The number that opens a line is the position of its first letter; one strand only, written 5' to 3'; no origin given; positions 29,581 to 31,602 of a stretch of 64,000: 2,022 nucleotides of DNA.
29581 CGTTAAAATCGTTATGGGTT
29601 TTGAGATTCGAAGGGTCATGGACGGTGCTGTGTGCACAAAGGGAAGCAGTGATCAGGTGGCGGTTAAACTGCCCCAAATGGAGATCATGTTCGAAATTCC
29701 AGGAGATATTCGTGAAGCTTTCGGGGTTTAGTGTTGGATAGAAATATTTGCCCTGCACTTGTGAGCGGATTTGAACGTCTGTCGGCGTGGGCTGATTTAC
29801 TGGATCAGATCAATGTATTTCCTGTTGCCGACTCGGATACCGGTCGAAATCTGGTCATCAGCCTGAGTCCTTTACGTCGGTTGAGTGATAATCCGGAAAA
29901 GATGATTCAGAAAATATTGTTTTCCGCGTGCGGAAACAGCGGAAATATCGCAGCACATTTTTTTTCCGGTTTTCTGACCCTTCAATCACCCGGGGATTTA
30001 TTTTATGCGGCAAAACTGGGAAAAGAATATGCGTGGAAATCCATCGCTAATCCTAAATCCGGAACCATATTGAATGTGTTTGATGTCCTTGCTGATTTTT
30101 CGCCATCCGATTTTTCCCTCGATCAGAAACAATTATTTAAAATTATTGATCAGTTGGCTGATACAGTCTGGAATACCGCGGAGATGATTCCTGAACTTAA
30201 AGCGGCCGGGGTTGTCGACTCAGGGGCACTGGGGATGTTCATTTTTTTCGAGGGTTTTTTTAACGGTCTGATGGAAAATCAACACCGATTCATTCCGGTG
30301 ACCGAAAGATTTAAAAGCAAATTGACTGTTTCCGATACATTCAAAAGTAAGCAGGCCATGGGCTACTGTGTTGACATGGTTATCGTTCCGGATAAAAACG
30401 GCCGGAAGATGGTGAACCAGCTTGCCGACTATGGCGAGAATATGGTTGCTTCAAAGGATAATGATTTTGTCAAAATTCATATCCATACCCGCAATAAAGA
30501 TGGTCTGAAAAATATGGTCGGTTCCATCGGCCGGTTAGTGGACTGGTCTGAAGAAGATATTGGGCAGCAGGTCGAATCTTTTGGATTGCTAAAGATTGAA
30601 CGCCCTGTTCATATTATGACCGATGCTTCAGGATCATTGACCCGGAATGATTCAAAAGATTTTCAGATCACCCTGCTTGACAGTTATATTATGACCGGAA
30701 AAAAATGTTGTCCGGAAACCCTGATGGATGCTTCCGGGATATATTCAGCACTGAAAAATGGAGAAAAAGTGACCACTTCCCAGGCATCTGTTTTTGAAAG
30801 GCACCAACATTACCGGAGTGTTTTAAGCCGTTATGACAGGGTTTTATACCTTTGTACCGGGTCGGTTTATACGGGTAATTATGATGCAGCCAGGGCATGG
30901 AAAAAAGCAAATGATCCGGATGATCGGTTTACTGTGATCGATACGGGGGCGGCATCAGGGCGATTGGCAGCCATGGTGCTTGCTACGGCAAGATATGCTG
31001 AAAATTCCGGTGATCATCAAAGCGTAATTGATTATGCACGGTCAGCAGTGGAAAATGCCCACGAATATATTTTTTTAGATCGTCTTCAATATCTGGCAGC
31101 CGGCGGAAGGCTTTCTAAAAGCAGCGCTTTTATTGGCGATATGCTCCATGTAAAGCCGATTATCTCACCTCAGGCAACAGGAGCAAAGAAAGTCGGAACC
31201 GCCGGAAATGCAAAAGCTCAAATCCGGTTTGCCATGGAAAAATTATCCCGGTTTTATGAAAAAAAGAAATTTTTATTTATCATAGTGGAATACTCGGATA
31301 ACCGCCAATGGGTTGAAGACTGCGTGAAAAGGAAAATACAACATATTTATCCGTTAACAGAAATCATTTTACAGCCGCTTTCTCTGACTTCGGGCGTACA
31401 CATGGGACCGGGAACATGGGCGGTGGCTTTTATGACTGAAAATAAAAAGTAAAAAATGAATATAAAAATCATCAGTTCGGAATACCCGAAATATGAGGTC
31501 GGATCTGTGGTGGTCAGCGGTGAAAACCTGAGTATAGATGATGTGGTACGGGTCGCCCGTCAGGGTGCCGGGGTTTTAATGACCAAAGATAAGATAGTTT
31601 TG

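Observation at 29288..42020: Abridged aryl-polyene/xanthomonadin-like lipid cluster with a FakA/DegV-type activator and a B12-radical SAM enzyme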

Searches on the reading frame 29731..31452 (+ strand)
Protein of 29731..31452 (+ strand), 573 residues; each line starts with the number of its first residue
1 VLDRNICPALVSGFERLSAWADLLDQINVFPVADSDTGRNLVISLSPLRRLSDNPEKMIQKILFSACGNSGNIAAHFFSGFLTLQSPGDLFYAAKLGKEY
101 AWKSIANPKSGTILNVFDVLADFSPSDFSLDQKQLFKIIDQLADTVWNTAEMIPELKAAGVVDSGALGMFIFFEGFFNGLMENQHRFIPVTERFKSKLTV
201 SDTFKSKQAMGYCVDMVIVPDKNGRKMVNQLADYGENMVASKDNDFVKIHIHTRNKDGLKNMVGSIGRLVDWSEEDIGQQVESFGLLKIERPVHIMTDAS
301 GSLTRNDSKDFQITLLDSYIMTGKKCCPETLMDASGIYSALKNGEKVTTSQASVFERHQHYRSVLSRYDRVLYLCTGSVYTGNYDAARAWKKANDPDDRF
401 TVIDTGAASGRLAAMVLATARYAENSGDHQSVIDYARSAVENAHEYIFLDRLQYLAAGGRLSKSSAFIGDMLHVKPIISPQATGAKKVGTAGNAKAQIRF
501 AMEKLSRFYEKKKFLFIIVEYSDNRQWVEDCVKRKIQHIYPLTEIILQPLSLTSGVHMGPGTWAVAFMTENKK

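Call 3: search_protein_families(library=pfam, proteins=[window:29731-31452:+], max_evalue=0.01)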
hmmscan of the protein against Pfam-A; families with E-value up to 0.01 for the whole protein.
window:29731-31452:+ (573 aa): 3 families
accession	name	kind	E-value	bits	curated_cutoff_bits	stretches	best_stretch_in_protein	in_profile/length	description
PF02645.21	DegV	-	5.7e-42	144.4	27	1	293-569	2-279/280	Uncharacterised protein, DegV family COG1307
PF02734.22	Dak2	-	1.4e-10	41.7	27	1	31-176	1-172/174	DAK2 domain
PF21645.3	FakA-like_M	-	3e-08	33.8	24.9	1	210-282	2-78/80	Fatty acid kinase subunit A-like, middle domain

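Call 6: search_protein_families(library=ncbifam, proteins=[window:29731-31452:+], max_evalue=0.001)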
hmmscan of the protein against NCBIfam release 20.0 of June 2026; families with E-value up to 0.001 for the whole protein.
window:29731-31452:+ (573 aa): 4 families
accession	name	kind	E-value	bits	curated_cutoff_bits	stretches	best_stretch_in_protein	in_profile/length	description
TIGR00762.1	DegV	domain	6.1e-46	156.8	99.7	1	293-568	1-276/276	DegV family EDD domain-containing protein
TIGR03599.1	YloV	subfamily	2.3e-40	138.7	396.1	1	10-285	5-300/530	DAK2 domain fusion protein YloV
NF038248.1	FakA_VfrB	equivalog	4.6e-26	91.4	975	1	10-280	12-310/549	fatty acid kinase catalytic subunit FakA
NF038249.1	fatty_FakB1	equivalog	2.3e-14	53.2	350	1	293-570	3-282/286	fatty acid kinase binding subunit FakB1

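Call 48: find_homologous_proteins(query=window:29731-31449:+, max_evalue=1e-10)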
Query window:29731-31449:+ (573 aa): 2859 proteins with E <= 1e-10 among 8000 candidates; the best 120 are listed.
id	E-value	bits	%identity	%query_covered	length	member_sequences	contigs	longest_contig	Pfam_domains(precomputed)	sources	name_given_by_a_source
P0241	0.0e+0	1305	100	100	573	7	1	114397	PF21645.4,PF02734.23,PF02645.22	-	-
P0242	0.0e+0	1100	83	100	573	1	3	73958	PF21645.4,PF02734.23,PF02645.22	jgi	jgi:uncharacterized protein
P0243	0.0e+0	1077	83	99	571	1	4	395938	PF21645.4,PF02734.23,PF02645.22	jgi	jgi:uncharacterized protein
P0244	9.6e-294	993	75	100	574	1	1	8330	PF21645.4,PF02734.23,PF02645.22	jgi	jgi:uncharacterized protein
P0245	3.3e-290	981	75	100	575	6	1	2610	PF21645.4,PF02734.23,PF02645.22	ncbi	-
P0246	5.2e-281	951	74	99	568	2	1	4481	PF21645.4,PF02734.23,PF02645.22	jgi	jgi:uncharacterized protein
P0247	1.4e-277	939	73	99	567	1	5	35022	PF21645.4,PF02734.23,PF02645.22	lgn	-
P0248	5.7e-275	931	72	100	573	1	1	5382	PF21645.4,PF02734.23,PF02645.22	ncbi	-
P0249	8.0e-271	917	75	94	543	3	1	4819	PF21645.4,PF02734.23,PF02645.22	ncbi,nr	ncbi:MAG: DegV family EDD domain-containing protein, partial [Desulfobacterales bacterium]|nr:DegV f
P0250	2.1e-267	906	70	99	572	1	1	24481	PF21645.4,PF02734.23,PF02645.22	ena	-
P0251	3.4e-263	892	68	100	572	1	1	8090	PF21645.4,PF02734.23,PF02645.22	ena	-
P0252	3.0e-240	816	85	74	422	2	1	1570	PF21645.4,PF02645.22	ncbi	-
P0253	8.1e-230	782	60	99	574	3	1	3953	PF21645.4,PF02734.23,PF02645.22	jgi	-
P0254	1.6e-229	781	59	99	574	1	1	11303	PF21645.4,PF02734.23,PF02645.22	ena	-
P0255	4.4e-223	760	58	99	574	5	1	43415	PF21645.4,PF02734.23,PF02645.22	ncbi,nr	ncbi:MAG: DegV family protein [Deltaproteobacteria bacterium]|nr:DegV family protein [Deltaproteobac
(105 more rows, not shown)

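Call 51: find_encoding_contigs(protein=P0243, flank=10000, max_places=1)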
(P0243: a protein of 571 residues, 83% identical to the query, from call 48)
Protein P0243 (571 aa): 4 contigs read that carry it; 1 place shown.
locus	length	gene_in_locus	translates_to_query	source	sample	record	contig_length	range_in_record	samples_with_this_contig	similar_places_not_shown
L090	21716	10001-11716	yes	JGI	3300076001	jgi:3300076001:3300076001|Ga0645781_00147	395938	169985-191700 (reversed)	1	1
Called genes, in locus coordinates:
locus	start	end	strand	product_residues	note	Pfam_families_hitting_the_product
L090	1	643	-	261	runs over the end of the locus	PF00005:ABC_tran, PF02463:SMC_N, PF09818:ABC_ATPase (faint), PF13401:AAA_22 (faint), PF13304:AAA_21 (faint)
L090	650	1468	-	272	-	PF00528:BPD_transp_1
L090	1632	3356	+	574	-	PF07992:Pyr_redox_2, PF13450:NAD_binding_8 (faint), PF13738:Pyr_redox_3, PF00070:Pyr_redox, PF02852:Pyr_redox_dim, PF00581:Rhodanese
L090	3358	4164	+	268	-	-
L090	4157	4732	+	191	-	PF01590:GAF, PF13185:GAF_2, PF13492:GAF_3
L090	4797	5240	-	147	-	PF00011:HSP20, PF17886:ArsA_HSP20 (weak)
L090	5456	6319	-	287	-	PF04069:OpuAC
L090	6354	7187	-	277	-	PF00528:BPD_transp_1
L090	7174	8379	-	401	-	PF00005:ABC_tran, PF00571:CBS (faint)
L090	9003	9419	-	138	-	PF07635:PSCyt1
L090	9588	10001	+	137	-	PF13279:4HBT_2, PF03061:4HBT (weak)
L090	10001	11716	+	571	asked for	PF02734:Dak2, PF21645:FakA-like_M, PF02645:DegV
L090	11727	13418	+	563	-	PF00221:Lyase_aromatic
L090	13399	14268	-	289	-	PF06629:MipA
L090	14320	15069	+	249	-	PF00535:Glycos_transf_2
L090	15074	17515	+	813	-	PF03176:MMPL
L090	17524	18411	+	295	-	PF03279:Lip_A_acyltrans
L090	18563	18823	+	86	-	PF00550:PP-binding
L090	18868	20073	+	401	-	PF00109:ketoacyl-synt, PF02801:Ketoacyl-synt_C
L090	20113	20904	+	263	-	PF01553:Acyltransferase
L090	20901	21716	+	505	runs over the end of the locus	PF02310:B12-binding, PF04055:Radical_SAM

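Call 61: search_solved_structures(query=window:29731-31449:+, max_evalue=0.001, show_alignments=4)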
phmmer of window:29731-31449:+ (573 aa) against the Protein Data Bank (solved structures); distinct sequences matched with E-value up to 0.001: 27.
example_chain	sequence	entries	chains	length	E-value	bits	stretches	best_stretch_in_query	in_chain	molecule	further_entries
7w7h_A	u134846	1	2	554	1.5e-20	76.2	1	14-282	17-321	Predicted kinase related to dihydroxyacetone kinase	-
1pzx_A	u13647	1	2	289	2.6e-19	72.1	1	292-569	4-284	Hypothetical protein APC36103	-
8vip_A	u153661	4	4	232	2.1e-18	69.1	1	9-181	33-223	FATTY ACID KINASE A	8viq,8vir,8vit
7rm7_A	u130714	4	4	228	2.2e-18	69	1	9-180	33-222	Fatty Acid Kinase A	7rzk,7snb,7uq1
3pl5_A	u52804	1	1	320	3.9e-17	64.9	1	295-566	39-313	Putative uncharacterized protein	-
2dt8_A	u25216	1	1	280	3.1e-14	55.3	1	336-564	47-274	DegV family protein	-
1vpv_A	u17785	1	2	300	2.4e-13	52.4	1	336-564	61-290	UPF0230 protein TM1468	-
1mgp_A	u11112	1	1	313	2.6e-13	52.3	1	336-564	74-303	Hypothetical protein TM841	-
7ed6_A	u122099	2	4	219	1.1e-12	50.2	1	19-176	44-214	Probable kinase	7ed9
3egl_A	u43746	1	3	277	2.6e-11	45.7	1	339-569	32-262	DegV family protein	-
3fys_A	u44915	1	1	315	3e-11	45.5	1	293-565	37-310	Protein degV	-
4x9x_A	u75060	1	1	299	2.7e-09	39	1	296-561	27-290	DegV domain-containing protein MW1315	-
6dke_A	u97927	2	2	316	1.4e-08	36.7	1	294-567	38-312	Fatty Acid Kinase (Fak) B1 protein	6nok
5uto_A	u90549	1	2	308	3e-08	35.6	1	292-481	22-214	EDD domain protein, DegV family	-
5woo_A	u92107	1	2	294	3.3e-08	35.4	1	293-481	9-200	EDD domain protein, DegV family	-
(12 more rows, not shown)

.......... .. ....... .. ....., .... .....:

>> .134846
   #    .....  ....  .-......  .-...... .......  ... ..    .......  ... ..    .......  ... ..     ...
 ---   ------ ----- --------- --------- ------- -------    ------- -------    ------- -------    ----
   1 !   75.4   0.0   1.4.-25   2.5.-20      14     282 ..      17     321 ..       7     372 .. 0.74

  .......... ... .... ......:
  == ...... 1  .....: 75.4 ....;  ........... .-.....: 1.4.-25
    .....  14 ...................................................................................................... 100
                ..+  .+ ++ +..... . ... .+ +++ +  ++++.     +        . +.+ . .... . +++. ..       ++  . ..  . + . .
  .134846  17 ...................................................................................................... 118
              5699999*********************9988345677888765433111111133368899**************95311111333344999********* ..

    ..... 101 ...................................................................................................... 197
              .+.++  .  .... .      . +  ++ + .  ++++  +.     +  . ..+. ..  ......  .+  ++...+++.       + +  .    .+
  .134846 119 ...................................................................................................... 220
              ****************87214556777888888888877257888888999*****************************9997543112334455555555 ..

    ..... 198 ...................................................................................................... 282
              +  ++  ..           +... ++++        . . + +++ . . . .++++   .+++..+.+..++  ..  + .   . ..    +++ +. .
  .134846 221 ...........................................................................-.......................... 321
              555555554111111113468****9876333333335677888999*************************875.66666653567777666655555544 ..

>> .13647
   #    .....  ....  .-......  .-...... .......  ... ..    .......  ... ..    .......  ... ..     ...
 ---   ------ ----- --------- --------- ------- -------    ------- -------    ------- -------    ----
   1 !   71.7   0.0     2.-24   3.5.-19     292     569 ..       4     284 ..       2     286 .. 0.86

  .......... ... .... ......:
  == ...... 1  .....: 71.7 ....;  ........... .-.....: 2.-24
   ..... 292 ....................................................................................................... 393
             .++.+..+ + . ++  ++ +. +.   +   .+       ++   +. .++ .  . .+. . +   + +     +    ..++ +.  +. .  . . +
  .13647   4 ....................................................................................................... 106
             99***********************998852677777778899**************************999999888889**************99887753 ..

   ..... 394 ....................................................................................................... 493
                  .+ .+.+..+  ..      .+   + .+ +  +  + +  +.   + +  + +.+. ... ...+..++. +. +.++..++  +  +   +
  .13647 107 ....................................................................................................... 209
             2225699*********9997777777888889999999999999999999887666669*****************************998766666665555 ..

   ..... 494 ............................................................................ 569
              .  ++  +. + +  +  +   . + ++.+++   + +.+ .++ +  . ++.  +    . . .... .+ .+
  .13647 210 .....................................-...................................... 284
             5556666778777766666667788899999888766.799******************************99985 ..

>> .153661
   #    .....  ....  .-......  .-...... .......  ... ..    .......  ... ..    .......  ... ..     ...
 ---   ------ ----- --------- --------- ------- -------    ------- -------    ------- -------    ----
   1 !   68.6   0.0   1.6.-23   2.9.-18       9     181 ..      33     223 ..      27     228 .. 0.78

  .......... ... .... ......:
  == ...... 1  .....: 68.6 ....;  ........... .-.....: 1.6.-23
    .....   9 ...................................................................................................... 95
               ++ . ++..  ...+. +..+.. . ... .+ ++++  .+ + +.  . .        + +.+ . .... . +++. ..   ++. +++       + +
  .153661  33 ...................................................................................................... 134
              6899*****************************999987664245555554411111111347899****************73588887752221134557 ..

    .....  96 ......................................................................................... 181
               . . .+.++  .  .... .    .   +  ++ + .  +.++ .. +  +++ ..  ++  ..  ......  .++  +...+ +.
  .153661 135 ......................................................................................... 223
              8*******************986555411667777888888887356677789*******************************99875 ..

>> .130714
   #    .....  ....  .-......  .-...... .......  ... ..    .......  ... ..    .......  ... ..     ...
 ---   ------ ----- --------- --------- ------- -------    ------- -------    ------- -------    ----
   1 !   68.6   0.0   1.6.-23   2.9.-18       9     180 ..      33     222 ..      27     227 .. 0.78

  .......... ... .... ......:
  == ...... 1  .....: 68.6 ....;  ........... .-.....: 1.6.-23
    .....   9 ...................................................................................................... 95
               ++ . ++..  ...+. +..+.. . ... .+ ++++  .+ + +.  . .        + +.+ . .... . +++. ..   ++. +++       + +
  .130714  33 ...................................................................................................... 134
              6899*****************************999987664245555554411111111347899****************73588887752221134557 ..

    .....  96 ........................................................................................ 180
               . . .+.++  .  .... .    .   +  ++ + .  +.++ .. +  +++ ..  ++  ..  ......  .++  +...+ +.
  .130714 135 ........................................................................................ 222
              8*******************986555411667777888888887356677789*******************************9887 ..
